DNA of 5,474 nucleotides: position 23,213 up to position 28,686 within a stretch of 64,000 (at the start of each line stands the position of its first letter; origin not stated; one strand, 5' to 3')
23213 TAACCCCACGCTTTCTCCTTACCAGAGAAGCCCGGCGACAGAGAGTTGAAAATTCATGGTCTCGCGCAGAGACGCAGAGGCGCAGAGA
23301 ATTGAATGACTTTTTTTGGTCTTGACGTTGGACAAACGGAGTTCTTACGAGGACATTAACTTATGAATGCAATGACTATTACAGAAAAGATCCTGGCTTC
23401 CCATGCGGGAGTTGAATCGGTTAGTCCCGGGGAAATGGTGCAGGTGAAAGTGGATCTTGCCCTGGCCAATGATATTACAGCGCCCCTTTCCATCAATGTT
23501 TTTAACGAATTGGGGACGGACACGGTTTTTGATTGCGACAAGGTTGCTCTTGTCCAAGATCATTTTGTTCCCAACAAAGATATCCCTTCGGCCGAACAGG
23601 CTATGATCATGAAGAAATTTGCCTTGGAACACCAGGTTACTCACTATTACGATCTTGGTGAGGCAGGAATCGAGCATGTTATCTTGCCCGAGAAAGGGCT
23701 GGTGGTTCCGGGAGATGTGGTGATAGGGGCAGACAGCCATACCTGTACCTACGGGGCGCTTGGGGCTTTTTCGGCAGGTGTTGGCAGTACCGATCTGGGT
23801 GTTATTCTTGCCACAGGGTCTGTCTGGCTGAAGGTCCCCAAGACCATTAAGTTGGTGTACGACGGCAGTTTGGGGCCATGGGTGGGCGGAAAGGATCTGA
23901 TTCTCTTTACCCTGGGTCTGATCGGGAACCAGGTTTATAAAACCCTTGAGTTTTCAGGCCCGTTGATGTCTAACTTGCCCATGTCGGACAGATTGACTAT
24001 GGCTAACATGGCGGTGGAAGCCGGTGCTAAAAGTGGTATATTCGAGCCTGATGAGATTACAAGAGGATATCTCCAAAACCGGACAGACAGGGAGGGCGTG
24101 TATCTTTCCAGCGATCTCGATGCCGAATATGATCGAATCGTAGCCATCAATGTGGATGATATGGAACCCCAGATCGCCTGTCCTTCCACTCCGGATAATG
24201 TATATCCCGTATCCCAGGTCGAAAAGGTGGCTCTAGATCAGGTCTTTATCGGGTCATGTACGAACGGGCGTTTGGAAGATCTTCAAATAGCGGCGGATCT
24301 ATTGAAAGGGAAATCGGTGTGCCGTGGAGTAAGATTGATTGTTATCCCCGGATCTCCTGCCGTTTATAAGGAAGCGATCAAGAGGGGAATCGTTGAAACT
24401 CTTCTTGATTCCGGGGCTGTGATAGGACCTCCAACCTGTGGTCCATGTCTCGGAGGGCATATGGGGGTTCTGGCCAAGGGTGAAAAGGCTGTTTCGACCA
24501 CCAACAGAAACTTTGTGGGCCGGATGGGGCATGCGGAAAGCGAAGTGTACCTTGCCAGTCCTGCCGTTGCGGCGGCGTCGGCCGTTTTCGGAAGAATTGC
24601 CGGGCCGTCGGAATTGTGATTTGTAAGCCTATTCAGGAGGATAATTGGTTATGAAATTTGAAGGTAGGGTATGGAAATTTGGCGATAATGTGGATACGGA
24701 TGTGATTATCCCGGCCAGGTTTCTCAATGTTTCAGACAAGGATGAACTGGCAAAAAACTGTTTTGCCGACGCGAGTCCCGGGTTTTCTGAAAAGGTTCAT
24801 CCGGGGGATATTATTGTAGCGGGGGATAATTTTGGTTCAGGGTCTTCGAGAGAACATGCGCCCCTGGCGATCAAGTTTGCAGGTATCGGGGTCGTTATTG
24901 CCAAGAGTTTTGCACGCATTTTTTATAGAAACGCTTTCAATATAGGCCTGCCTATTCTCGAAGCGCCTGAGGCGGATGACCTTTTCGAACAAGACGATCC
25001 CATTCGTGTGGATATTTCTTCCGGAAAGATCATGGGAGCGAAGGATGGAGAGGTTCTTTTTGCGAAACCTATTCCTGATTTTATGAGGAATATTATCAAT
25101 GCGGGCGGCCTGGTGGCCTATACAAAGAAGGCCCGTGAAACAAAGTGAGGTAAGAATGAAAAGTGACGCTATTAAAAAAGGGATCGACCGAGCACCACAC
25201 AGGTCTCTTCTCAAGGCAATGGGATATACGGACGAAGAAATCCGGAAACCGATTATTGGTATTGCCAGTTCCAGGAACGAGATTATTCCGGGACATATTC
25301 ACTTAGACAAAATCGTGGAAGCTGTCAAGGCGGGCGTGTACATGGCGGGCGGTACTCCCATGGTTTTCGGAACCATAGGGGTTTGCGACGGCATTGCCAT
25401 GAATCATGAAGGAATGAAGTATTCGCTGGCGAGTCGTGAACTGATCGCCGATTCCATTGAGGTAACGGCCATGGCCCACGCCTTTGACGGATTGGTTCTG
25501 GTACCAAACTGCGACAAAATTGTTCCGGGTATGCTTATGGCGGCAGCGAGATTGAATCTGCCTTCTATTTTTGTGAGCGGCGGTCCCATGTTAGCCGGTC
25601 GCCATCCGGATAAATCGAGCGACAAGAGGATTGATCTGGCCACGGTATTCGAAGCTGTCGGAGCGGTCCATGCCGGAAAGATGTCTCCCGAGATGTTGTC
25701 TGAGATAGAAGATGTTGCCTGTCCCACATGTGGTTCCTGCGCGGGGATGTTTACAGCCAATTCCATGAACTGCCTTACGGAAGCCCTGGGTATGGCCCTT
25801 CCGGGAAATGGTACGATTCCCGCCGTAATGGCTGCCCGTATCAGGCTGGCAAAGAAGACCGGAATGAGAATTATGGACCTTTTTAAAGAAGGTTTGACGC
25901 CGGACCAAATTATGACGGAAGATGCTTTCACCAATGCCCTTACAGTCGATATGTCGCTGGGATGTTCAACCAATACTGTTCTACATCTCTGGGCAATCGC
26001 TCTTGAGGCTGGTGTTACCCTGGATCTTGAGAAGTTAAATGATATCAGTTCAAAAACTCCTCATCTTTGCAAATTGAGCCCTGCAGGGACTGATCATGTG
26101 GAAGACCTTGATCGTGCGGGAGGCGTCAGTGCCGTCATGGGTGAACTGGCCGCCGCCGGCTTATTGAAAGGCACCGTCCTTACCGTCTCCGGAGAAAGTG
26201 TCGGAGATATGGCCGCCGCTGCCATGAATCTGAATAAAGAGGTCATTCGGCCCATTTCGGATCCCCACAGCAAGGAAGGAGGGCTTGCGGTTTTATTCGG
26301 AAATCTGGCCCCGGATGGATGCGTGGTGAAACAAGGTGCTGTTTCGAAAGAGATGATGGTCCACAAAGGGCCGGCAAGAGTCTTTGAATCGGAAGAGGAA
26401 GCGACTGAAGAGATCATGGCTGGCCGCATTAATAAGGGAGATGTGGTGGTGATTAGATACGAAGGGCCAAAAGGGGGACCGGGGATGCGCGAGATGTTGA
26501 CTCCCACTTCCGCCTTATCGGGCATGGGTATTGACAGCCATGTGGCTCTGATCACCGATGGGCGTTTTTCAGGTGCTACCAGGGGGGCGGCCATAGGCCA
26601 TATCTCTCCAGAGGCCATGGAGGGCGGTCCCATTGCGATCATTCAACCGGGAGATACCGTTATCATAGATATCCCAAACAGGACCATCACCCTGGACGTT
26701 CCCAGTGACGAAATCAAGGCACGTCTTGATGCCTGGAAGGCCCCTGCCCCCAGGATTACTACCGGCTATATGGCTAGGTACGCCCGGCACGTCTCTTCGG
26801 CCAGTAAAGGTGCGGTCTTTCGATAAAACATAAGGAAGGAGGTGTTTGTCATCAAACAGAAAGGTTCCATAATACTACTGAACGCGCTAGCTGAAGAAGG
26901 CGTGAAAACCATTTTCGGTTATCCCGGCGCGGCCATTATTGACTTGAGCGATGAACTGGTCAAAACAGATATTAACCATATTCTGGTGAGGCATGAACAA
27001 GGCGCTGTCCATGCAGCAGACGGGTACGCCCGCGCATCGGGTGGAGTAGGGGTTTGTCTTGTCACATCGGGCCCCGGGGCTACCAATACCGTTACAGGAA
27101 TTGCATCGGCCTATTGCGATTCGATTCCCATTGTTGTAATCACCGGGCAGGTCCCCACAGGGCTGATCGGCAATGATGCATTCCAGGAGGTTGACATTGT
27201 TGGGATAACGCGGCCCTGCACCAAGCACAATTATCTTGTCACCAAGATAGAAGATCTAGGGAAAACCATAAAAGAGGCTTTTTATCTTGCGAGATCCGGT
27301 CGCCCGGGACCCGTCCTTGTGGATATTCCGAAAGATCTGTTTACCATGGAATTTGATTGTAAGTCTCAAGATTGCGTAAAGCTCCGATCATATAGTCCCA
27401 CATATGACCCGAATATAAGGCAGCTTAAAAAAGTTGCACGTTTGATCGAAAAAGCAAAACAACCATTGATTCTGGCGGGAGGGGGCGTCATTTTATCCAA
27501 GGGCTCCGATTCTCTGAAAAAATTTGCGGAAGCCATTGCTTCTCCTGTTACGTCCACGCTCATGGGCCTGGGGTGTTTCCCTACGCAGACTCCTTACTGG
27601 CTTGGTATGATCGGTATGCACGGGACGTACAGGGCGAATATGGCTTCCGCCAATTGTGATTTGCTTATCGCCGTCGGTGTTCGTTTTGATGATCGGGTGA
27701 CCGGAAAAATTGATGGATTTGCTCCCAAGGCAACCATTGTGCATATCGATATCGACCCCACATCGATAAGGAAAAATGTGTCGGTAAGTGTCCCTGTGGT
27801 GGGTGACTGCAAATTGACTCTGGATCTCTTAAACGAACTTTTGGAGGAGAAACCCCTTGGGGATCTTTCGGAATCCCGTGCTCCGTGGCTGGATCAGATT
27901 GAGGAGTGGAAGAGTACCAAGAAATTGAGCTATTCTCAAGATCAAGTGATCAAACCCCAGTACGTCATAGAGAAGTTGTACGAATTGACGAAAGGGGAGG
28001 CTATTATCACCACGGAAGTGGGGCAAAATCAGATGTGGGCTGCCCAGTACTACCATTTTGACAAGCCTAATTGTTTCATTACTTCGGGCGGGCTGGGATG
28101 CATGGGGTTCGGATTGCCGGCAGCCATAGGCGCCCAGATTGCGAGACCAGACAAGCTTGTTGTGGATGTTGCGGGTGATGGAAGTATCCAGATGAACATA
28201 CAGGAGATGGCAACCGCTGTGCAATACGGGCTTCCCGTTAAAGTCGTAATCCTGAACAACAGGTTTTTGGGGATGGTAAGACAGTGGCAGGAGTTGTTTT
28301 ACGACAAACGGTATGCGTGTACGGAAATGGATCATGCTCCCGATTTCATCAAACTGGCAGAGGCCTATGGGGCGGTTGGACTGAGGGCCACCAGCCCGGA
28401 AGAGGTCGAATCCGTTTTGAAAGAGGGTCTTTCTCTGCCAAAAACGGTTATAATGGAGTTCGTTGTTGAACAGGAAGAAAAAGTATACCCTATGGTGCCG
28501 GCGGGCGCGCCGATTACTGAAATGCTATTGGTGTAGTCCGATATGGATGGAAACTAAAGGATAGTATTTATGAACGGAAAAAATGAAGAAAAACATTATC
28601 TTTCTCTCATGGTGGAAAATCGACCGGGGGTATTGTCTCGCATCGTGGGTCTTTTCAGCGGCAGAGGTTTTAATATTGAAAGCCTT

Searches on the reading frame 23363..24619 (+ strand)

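Call 5: search_protein_families(library=ncbifam, proteins=[window:23363-24619:+])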
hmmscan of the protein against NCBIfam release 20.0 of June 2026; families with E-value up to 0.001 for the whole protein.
window:23363-24619:+ (418 aa): 19 families
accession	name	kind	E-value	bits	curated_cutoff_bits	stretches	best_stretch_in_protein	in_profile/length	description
TIGR02083.1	LEU2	equivalog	6.3e-189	628.2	610.65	1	4-418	1-419/419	3-isopropylmalate dehydratase large subunit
NF001614.1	PRK00402.1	subfamily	4.5e-181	602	385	1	4-415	1-414/415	aconitase/3-isopropylmalate dehydratase large subunit family protein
TIGR01343.1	hacA_fam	subfamily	1.1e-164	548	385.7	1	5-415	1-411/412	homoaconitate hydratase family protein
TIGR02086.1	IPMI_arch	subfamily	1.2e-152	508.4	410.15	1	4-416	1-410/411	3-isopropylmalate dehydratase/homoaconitate hydratase family large subunit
NF040615.1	HacA_Meth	equivalog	1.8e-142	475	550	1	4-413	1-416/419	homoaconitase large subunit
NF005558.0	PRK07229.1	equivalog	6.5e-97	325.6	612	1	3-417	2-414/647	aconitate hydratase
NF009116.0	PRK12466.1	subfamily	4.3e-95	319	531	2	2-285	3-305/472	3-isopropylmalate dehydratase large subunit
NF004016.0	PRK05478.1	subfamily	1.3e-87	294.4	510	2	2-285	2-303/468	3-isopropylmalate dehydratase large subunit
TIGR01342.1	acon_putative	hypoth_equivalog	6.9e-83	279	719.15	1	5-418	1-412/655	putative aconitate hydratase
TIGR00170.1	leuC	equivalog_domain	6.2e-76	255.8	560.25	2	3-284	2-301/466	3-isopropylmalate dehydratase large subunit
TIGR00139.1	h_aconitase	equivalog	6.6e-68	229.7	529.9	2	5-241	3-244/709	homoaconitase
NF006690.0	PRK09238.1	equivalog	2.2e-47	161.6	782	2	244-416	645-815/852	bifunctional aconitate hydratase 2/2-methylisocitrate dehydratase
TIGR01340.1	aconitase_mito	equivalog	8.9e-43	146.6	825.35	1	33-412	59-472/745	aconitate hydratase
NF008503.0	PRK11413.1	equivalog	2.2e-37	128.4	641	2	116-289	141-317/753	hydratase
TIGR00117.1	acnB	equivalog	3.8e-32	111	1287.2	1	246-417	646-814/844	bifunctional aconitate hydratase 2/2-methylisocitrate dehydratase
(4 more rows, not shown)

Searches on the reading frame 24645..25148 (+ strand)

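Call 5: search_protein_families(library=ncbifam, proteins=[window:24645-25148:+])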
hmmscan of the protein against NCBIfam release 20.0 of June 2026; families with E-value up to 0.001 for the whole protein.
window:24645-25148:+ (167 aa): 15 families
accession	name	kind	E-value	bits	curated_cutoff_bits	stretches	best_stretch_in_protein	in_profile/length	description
TIGR02084.1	leud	equivalog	4.3e-65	218.1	245.85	1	7-162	1-156/156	3-isopropylmalate dehydratase small subunit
TIGR02087.1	LEUD_arch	subfamily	1.9e-60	203.2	108.95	1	7-162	1-156/157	LeuD/DmdB family oxidoreductase small subunit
NF040625.1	HacB2_Meth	equivalog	8.1e-54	181.4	230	1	4-161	3-158/161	homoaconitase small subunit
NF040604.2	HacB_Meth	equivalog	1e-48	165.2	230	1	3-162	1-159/159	homoaconitase small subunit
NF010629.0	PRK14023.1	equivalog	1.3e-45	155.2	229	1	8-164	3-158/166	homoaconitate hydratase small subunit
NF002458.0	PRK01641.1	subfamily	1.8e-28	99.5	167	1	13-138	16-158/202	3-isopropylmalate dehydratase small subunit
NF005558.0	PRK07229.1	equivalog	3.9e-22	78.6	612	1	10-123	476-596/647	aconitate hydratase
TIGR00171.1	leuD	equivalog_domain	3e-20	72.9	116.25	1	14-131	17-153/188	3-isopropylmalate dehydratase small subunit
TIGR00139.1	h_aconitase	equivalog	6.9e-20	71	529.9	1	13-109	539-637/709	homoaconitase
TIGR01342.1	acon_putative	hypoth_equivalog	1.7e-18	66.2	719.15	1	10-162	475-647/655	putative aconitate hydratase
NF006757.0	PRK09277.1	subfamily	5.1e-10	37.7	686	1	42-104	747-808/888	aconitate hydratase AcnA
TIGR01341.1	aconitase_1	equivalog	3.5e-09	34.9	945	1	55-112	750-807/876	aconitate hydratase AcnA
TIGR01340.1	aconitase_mito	equivalog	1.1e-08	33.9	825.35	1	56-119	625-690/745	aconitate hydratase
NF009520.0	PRK12881.1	subfamily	1.2e-08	33.1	905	1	55-105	764-814/893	aconitate hydratase AcnA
TIGR02333.1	2met_isocit_dHY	equivalog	2.7e-06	25.6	1419.85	1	55-105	733-783/858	Fe/S-dependent 2-methylisocitrate dehydratase AcnD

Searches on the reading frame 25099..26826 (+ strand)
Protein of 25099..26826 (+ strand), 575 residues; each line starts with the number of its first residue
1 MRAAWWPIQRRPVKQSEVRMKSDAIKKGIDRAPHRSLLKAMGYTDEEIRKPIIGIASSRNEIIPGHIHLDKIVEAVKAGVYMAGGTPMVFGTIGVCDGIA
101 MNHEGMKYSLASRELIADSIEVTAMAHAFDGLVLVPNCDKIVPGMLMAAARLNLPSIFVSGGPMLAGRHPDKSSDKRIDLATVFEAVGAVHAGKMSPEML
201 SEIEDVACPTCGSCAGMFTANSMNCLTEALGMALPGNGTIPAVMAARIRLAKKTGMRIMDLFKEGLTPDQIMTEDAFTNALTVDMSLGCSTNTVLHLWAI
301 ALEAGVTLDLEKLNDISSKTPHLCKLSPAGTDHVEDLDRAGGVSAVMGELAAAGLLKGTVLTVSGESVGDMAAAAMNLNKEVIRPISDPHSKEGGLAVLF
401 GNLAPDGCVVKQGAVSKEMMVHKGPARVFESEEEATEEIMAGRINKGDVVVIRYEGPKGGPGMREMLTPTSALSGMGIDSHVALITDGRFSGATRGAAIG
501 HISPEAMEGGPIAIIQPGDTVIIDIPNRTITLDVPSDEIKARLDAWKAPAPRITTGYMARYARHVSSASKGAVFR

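Call 5: search_protein_families(library=ncbifam, proteins=[window:25099-26826:+])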
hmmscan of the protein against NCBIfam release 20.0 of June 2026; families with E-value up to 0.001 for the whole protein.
window:25099-26826:+ (575 aa): 8 families
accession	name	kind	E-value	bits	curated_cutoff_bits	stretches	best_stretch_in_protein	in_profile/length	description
NF002068.0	PRK00911.1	subfamily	8.8e-248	823.4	644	1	18-574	3-555/559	dihydroxy-acid dehydratase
TIGR00110.1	ilvD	equivalog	4.2e-237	788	618.15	1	33-574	1-541/543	dihydroxy-acid dehydratase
NF009103.0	PRK12448.1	equivalog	2e-183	611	710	2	19-371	3-360/616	dihydroxy-acid dehydratase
NF004784.0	PRK06131.1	subfamily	1e-148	496.3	539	1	16-574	8-560/576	dihydroxy-acid dehydratase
NF009559.0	PRK13016.1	equivalog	8.8e-134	446.8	882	1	21-574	13-561/578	L-arabinonate dehydratase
NF009560.0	PRK13017.1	subfamily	3.2e-130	435.1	684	1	35-574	29-575/595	dihydroxy-acid dehydratase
TIGR01196.1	edd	equivalog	2.6e-80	270.4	708.25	1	49-572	63-597/601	phosphogluconate dehydratase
TIGR03432.1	yjhG_yagF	hypoth_equivalog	8.9e-67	225.6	808.15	1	65-530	82-570/640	YjhG/YagF family D-xylonate dehydratase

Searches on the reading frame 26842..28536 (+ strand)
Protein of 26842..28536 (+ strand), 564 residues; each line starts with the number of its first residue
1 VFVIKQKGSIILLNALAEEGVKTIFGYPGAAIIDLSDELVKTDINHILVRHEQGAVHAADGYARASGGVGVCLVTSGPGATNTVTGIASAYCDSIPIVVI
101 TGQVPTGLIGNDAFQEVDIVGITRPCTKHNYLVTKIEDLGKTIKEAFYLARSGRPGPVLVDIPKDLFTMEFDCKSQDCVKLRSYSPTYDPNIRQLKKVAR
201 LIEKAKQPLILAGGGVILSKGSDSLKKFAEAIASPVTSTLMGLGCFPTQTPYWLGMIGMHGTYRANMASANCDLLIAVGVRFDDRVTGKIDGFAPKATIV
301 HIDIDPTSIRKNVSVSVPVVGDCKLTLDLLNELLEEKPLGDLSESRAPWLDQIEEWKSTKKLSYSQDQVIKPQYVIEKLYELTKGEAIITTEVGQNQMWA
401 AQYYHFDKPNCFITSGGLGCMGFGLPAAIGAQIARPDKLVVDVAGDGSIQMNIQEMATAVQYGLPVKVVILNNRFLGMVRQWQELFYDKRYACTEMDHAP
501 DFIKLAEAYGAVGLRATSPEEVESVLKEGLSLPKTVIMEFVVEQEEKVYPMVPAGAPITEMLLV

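Call 5: search_protein_families(library=ncbifam, proteins=[window:26842-28536:+])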
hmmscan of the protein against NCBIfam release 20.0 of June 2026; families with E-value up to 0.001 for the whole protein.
window:26842-28536:+ (564 aa): 54 families (the best 25 are shown)
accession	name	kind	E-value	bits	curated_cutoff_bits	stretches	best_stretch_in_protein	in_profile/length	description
NF004710.0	PRK06048.1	equivalog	4.4e-252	837.5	976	1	6-562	8-557/561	acetolactate synthase large subunit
TIGR00118.1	acolac_lg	equivalog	1.3e-250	832.6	538.35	1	7-562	2-554/557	biosynthetic-type acetolactate synthase large subunit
NF006581.0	PRK09107.1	equivalog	5.6e-229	761.3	974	1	7-563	12-574/595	acetolactate synthase 3 large subunit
NF005409.0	PRK06965.1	equivalog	1.2e-225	750.5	1035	1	6-563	21-582/587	acetolactate synthase 3 catalytic subunit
NF005824.0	PRK07710.1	equivalog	1.7e-225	749.7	976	1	6-562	17-568/573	acetolactate synthase large subunit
NF006319.0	PRK08527.1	equivalog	1e-223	743.9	905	1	5-563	3-559/565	acetolactate synthase large subunit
NF005228.0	PRK06725.1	equivalog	1.2e-222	740.2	991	1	8-563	18-566/571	acetolactate synthase large subunit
NF004919.0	PRK06276.1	equivalog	2.1e-215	716.5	866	1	7-562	2-557/582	acetolactate synthase large subunit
NF005058.0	PRK06466.1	equivalog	3.3e-214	712.6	951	1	8-563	6-568/574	acetolactate synthase 3 large subunit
NF006525.0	PRK08979.1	equivalog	2e-212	706.6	1084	1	7-563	5-566/572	acetolactate synthase 3 large subunit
NF005651.0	PRK07418.1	subfamily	1.1e-210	700.9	942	1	5-562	18-579/617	acetolactate synthase large subunit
NF005936.0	PRK07979.1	equivalog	7.1e-208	691.5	1080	1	8-563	6-568/574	acetolactate synthase 3 large subunit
NF005364.0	PRK06882.1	equivalog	3.8e-207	689.2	1083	1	5-563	3-566/574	acetolactate synthase 3 large subunit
NF005860.0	PRK07789.1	equivalog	1.4e-206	687.6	881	1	7-557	35-593/615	acetolactate synthase large subunit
NF006524.0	PRK08978.1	equivalog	1e-198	661.1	738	1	7-562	2-544/548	acetolactate synthase 2 catalytic subunit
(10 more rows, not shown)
